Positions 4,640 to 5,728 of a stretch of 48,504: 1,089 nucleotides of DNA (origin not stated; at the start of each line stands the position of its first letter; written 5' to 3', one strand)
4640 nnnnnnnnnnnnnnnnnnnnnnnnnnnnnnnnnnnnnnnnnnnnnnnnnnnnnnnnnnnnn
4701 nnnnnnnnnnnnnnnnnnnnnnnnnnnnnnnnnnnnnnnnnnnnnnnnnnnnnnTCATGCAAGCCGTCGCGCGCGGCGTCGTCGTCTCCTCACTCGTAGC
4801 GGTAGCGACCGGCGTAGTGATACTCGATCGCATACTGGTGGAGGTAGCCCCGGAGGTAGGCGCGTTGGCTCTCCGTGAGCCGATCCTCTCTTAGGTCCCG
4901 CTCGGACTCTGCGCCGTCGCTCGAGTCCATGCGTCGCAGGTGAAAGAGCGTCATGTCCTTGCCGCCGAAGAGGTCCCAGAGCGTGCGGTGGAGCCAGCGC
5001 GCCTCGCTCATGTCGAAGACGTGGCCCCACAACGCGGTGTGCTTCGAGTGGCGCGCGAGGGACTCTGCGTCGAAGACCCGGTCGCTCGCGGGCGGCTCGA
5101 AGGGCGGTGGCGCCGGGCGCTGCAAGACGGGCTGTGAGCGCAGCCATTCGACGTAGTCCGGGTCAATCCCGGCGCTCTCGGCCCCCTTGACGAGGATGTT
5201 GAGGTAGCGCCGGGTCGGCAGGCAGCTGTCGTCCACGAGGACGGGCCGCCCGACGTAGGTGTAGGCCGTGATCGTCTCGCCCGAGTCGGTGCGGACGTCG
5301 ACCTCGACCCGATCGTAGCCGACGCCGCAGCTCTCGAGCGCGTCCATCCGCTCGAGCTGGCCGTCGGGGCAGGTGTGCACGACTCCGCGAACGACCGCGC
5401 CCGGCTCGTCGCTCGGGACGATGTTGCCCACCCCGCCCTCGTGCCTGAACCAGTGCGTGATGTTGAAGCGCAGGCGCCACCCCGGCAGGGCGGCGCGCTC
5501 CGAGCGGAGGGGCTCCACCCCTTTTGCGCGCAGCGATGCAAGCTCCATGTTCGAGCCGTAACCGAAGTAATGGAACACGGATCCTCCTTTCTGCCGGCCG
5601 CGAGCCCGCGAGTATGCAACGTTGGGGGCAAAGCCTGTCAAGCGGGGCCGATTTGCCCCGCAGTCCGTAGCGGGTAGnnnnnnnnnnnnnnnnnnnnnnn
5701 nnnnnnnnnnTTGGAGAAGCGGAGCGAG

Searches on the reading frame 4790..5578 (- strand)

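Call 29: search_protein_families(library=pfam, proteins=[window:4790-5578:-])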
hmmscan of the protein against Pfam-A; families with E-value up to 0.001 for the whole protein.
window:4790-5578:- (262 aa): 2 families
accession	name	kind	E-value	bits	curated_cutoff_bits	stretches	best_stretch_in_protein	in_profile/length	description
PF06094.17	GGACT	-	1.6e-13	51.7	22.8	1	4-112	1-104/120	Gamma-glutamyl cyclotransferase, AIG2-like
PF13772.11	AIG2_2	-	1.1e-12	48.7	27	1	63-146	2-83/83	AIG2-like family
